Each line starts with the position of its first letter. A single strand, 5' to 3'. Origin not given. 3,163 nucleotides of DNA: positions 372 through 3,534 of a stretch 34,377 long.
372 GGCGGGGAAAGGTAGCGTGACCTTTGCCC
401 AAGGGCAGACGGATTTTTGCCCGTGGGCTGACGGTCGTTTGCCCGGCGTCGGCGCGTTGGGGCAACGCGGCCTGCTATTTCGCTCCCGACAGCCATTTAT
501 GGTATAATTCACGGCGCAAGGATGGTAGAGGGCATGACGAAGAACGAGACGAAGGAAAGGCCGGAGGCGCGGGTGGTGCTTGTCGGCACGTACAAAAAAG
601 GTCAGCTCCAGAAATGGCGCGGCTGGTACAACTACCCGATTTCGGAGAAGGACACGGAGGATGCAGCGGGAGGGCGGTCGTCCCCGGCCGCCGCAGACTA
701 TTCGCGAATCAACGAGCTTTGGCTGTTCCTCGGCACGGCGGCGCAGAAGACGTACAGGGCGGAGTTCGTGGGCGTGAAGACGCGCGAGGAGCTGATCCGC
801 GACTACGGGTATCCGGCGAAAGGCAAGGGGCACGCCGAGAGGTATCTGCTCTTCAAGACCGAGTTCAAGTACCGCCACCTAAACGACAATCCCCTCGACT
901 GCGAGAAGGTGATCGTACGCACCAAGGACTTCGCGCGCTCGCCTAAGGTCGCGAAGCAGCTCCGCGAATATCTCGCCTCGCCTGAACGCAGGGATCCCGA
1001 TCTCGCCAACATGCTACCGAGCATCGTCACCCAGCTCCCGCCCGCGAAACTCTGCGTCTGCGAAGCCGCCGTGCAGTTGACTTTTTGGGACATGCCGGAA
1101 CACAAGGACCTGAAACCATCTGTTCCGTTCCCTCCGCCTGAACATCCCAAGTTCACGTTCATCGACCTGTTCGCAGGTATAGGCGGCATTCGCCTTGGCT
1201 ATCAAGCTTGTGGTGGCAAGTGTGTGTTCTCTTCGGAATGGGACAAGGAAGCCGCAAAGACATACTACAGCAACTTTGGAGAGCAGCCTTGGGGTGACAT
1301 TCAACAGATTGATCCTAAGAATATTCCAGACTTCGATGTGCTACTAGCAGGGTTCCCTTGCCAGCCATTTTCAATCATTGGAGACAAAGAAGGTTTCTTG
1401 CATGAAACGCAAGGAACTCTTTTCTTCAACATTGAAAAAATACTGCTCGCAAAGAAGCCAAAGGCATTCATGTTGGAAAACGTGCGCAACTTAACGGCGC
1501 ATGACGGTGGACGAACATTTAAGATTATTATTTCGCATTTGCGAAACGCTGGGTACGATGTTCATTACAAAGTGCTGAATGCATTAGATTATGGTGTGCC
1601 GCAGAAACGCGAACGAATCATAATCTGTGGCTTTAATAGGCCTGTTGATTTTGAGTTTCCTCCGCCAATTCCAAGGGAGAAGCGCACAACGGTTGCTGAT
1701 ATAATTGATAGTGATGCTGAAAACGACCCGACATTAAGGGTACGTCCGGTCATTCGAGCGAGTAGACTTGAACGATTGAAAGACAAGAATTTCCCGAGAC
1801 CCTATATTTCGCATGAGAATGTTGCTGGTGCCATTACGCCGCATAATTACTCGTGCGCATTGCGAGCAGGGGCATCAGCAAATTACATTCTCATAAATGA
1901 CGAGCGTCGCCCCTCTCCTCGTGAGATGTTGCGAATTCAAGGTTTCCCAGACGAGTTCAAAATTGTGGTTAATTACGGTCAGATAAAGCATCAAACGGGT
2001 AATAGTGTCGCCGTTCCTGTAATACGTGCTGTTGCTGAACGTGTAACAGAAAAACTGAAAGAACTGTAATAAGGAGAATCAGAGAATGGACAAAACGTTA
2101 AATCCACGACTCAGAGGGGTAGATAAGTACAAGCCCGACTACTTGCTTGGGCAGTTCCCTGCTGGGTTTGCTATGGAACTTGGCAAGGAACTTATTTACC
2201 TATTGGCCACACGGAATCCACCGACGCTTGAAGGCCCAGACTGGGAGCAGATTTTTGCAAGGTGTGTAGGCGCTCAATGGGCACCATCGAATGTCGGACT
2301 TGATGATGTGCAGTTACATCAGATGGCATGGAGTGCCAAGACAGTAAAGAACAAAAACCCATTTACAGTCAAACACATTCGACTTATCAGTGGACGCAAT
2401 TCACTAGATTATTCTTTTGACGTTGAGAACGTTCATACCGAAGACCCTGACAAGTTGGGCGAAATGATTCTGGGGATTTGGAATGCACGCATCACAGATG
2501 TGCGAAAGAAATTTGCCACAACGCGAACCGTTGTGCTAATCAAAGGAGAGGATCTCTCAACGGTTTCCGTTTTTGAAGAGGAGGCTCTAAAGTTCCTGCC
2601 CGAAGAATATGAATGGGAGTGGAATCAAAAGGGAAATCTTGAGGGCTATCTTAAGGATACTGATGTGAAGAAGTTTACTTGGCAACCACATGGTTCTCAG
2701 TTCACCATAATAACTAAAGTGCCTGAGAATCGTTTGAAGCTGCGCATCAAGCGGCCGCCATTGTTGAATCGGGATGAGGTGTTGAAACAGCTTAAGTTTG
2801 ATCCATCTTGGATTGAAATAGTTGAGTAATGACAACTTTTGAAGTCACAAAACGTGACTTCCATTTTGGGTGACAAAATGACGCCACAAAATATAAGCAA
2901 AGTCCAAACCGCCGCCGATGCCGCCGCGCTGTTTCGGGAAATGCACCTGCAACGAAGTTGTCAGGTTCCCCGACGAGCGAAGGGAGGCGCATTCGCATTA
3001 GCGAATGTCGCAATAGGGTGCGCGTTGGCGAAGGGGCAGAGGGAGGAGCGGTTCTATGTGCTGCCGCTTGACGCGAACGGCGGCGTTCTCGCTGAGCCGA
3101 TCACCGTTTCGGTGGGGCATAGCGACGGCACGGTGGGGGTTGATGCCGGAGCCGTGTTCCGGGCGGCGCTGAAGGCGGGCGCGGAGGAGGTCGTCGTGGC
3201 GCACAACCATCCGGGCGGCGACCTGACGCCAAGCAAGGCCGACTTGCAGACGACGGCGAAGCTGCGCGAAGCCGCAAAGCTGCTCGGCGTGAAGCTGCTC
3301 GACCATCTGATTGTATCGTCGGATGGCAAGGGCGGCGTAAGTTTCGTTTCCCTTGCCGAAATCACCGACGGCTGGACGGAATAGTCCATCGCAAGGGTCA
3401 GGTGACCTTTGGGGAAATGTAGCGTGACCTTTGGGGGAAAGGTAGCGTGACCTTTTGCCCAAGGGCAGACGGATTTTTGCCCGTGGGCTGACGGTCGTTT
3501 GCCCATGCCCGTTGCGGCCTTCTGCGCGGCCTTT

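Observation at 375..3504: Near-identical ~70-bp direct repeats bracket a 3.06-kb methyltransferase / nuclease / RadC cassette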

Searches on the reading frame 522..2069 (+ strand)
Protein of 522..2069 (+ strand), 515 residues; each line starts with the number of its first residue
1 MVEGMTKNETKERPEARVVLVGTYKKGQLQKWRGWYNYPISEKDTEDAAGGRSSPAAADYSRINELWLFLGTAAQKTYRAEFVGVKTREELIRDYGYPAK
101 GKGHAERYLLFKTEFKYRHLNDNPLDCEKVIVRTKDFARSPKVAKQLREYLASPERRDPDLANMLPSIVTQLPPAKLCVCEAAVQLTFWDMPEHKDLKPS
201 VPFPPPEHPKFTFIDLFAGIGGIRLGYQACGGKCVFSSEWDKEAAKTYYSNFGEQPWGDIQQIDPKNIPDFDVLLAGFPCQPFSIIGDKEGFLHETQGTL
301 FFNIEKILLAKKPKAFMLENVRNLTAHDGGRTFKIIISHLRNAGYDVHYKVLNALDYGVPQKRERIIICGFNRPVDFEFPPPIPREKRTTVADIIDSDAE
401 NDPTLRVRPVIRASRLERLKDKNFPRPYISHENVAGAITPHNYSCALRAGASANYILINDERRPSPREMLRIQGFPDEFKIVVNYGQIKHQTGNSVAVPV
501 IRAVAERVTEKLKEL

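Call 6: search_protein_families(library=pfam, proteins=[window:522-2069:+], max_evalue=0.01)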
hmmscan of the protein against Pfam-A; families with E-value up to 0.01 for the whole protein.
window:522-2069:+ (515 aa): 1 family
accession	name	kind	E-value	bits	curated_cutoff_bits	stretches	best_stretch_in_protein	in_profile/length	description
PF00145.23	DNA_methylase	-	3.8e-87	293.2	22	1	211-508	1-322/324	C-5 cytosine-specific DNA methylase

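Call 10: find_encoding_contigs(protein=window:522-2069:+, flank=10000, max_places=10)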
Protein window:522-2069:+ (515 aa): 1 contig read that carries it; 1 place shown.
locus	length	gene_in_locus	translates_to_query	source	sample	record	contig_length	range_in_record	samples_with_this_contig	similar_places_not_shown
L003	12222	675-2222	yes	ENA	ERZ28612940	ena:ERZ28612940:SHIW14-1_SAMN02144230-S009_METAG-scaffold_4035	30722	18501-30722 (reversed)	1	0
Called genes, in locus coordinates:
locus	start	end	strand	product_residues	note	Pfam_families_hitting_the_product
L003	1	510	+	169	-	?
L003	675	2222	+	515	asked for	PF00145:DNA_methylase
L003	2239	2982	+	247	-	-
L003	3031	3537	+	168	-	PF04002:RadC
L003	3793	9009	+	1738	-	-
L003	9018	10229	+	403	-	-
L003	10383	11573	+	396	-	PF14607:GxDLY, PF14606:Lipase_GDSL_3, PF13472:Lipase_GDSL_2 (faint)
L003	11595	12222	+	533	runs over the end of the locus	-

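Call 107: search_protein_families(library=pfam, alignment_id=A8, max_evalue=0.00001)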
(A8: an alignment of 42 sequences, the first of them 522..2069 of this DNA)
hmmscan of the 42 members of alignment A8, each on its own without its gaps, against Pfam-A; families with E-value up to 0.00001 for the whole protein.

A. member 1, window:522-2069:+ (515 aa): 1 family
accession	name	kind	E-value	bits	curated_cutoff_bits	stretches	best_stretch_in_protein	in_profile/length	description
PF00145.23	DNA_methylase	-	3.8e-87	293.2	22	1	211-508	1-322/324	C-5 cytosine-specific DNA methylase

B. families by the number of members that match (of 42 scanned): 5 families
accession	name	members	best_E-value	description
PF00145.23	DNA_methylase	30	3e-142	C-5 cytosine-specific DNA methylase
PF01555.25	N6_N4_Mtase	7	1.5e-50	DNA methylase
PF09445.16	Methyltransf_15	2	1.6e-06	RNA cap guanine-N2 methyltransferase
PF02086.21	MethyltransfD12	1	9.8e-59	D12 class N6 adenine-specific DNA methyltransferase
PF01728.25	FtsJ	1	8.8e-08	FtsJ-like methyltransferase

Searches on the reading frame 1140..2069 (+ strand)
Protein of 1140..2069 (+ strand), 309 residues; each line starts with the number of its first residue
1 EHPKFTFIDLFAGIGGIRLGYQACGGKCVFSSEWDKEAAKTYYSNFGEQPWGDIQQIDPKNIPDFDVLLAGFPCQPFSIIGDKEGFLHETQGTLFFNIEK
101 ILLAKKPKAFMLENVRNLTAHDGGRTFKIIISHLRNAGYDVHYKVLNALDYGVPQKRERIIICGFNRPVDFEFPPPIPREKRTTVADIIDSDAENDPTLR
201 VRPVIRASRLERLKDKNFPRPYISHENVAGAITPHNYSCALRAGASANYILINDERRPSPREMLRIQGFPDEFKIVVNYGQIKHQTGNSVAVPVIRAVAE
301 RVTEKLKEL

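Call 20: search_protein_families(library=ncbifam, proteins=[window:1140-2069:+], max_evalue=0.1)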
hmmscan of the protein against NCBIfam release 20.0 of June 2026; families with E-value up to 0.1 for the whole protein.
window:1140-2069:+ (309 aa): 2 families
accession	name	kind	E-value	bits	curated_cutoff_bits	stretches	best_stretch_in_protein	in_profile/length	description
TIGR00675.1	dcm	superfamily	5.6e-93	312.2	100.65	2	7-202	1-202/329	DNA (cytosine-5-)-methyltransferase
NF007772.0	PRK10458.1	subfamily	7.5e-57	192.9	710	3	60-170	165-291/472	DNA cytosine methylase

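Call 21: search_protein_families(library=padloc, proteins=[window:1140-2069:+], max_evalue=0.1)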
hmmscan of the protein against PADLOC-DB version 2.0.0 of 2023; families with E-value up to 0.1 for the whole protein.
window:1140-2069:+ (309 aa): 63 families (the best 25 are shown)
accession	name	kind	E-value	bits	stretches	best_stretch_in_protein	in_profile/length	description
PDLC03272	MTase_II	-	1.5e-110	368.1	1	3-307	73-391/407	Type II methyltransferase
PDLC02653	DrmMII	-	2e-86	288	1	5-306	5-313/333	DrmMII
PDLC03361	MTase_II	-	3.9e-81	271.2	1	2-307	84-438/455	Type II methyltransferase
PDLC03242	MTase_II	-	1.6e-74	249.3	1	4-306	100-399/409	Type II methyltransferase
PDLC03716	oMTase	-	6.2e-71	237.3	2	6-173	40-212/349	orphan methyltransferase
PDLC03378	MTase_II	-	2.3e-67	225.7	1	4-308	2-332/344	Type II methyltransferase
PDLC03217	MTase_II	-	1.5e-65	220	1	4-307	384-702/703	Type II methyltransferase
PDLC03234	MTase_II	-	9.3e-56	187.7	2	4-189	4-199/375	Type II methyltransferase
PDLC00026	DruM2|DruM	-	7e-52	175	1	4-307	4-319/336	DNA cytosine methylase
PDLC03733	oMTase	-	1.5e-50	170.4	3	60-170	167-293/476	orphan methyltransferase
PDLC03326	MTase_II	-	3.1e-48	162.9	2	4-185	4-196/412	Type II methyltransferase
PDLC03269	MTase_II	-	2e-47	160.3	2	4-207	3-208/437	Type II methyltransferase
PDLC00034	DruM2|DruM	-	3.1e-46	155.8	2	3-165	6-186/457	DNA cytosine methylase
PDLC00027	DruM2|DruM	-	3.5e-44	149.6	2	3-184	10-190/361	DNA cytosine methylase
PDLC03286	MTase_II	-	1.7e-43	146.6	1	6-168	2-171/185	Type II methyltransferase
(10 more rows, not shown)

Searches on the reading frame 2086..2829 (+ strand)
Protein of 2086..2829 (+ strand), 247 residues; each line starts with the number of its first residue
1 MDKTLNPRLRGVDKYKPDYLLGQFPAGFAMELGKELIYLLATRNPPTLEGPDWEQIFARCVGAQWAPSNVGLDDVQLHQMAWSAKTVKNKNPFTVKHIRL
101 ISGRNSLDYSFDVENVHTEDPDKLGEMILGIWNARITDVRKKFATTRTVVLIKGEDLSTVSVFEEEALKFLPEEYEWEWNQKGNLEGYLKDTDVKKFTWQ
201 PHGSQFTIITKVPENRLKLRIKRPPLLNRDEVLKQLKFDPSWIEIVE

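Call 6: search_protein_families(library=pfam, proteins=[window:2086-2829:+], max_evalue=0.01)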
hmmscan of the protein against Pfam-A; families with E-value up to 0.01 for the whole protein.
window:2086-2829:+ (247 aa): 0 families

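Call 9: find_encoding_contigs(protein=window:2086-2829:+, flank=10000, max_places=10)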
Protein window:2086-2829:+ (247 aa): 2 contigs read that carry it; 2 places shown.
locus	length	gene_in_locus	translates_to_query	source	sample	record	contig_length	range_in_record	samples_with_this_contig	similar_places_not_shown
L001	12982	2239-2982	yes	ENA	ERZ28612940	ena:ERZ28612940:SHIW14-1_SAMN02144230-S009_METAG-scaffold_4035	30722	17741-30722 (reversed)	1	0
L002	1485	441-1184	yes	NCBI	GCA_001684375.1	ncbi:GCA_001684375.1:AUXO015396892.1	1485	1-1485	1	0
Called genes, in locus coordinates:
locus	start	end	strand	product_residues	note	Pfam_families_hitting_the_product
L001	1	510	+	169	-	?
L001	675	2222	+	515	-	PF00145:DNA_methylase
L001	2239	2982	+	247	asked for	-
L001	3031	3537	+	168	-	PF04002:RadC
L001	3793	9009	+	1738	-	-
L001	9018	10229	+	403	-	-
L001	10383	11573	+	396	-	PF14607:GxDLY, PF14606:Lipase_GDSL_3, PF13472:Lipase_GDSL_2 (faint)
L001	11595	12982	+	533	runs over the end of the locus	-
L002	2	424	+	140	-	?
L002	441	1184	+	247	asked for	-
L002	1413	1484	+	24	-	?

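Call 19: search_protein_families(library=pfam, proteins=[window:2086-2829:+], max_evalue=10)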
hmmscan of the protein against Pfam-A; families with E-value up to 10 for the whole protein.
window:2086-2829:+ (247 aa): 1 family
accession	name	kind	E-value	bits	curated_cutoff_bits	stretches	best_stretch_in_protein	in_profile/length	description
PF02959.21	Tax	-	0.12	12.2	27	1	56-88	17-49/222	HTLV Tax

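Call 20: search_protein_families(library=ncbifam, proteins=[window:2086-2829:+], max_evalue=0.1)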
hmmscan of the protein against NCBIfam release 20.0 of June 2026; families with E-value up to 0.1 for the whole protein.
window:2086-2829:+ (247 aa): 0 families

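Call 21: search_protein_families(library=padloc, proteins=[window:2086-2829:+], max_evalue=0.1)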
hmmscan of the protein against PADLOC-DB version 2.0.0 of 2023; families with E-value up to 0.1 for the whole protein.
window:2086-2829:+ (247 aa): 0 families

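Call 50: search_solved_structures(query=window:2086-2829:+, max_evalue=1)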
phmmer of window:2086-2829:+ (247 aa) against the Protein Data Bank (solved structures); distinct sequences matched with E-value up to 1: 0.

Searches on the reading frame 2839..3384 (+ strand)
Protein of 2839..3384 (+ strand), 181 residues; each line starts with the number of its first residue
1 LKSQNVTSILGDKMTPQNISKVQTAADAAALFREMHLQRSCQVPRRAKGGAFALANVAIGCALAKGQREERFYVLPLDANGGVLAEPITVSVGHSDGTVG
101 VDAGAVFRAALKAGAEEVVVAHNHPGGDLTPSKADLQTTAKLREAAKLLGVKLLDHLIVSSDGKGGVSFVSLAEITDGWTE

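Call 6: search_protein_families(library=pfam, proteins=[window:2839-3384:+], max_evalue=0.01)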
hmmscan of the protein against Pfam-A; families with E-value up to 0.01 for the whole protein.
window:2839-3384:+ (181 aa): 2 families
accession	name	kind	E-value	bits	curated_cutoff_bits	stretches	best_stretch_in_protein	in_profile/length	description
PF04002.20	RadC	-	6.2e-27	94.4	22.1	1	66-169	17-116/121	RadC-like JAB domain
PF14464.11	Prok-JAB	-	0.00034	20.9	25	1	102-143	50-94/114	Prokaryotic homologs of the JAB domain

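Call 20: search_protein_families(library=ncbifam, proteins=[window:2878-3384:+], max_evalue=0.1)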
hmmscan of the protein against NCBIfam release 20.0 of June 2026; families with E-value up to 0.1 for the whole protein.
window:2878-3384:+ (168 aa): 2 families
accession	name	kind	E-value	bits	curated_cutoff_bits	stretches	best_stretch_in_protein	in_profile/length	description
NF000642.1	PRK00024.1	equivalog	6.4e-24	84.8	180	1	53-150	107-202/212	RadC family protein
TIGR00608.1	radc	subfamily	1.8e-21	76.9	133.85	1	53-149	113-207/218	RadC family protein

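Call 21: search_protein_families(library=padloc, proteins=[window:2878-3384:+], max_evalue=0.1)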
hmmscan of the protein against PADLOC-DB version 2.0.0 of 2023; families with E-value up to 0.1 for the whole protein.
window:2878-3384:+ (168 aa): 1 family
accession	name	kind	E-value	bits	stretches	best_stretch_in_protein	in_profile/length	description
PDLC00895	JAB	-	0.025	12.2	1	109-134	93-118/162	JAB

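Call 38: find_encoding_contigs(protein=window:2878-3384:+, flank=10000, max_places=10)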
Protein window:2878-3384:+ (168 aa): 1 contig read that carries it; 1 place shown.
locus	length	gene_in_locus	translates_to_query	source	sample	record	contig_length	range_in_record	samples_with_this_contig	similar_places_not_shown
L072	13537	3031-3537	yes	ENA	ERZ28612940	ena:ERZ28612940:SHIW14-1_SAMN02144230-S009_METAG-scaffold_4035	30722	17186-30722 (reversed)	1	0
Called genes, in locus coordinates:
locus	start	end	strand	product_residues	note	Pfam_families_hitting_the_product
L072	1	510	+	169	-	?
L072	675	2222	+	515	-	PF00145:DNA_methylase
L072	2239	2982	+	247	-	-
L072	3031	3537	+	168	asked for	PF04002:RadC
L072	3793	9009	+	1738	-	-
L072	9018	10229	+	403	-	-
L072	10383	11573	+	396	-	PF14607:GxDLY, PF14606:Lipase_GDSL_3, PF13472:Lipase_GDSL_2 (faint)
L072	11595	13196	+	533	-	-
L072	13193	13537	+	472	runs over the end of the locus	PF00890:FAD_binding_2 (faint), PF12831:FAD_oxidored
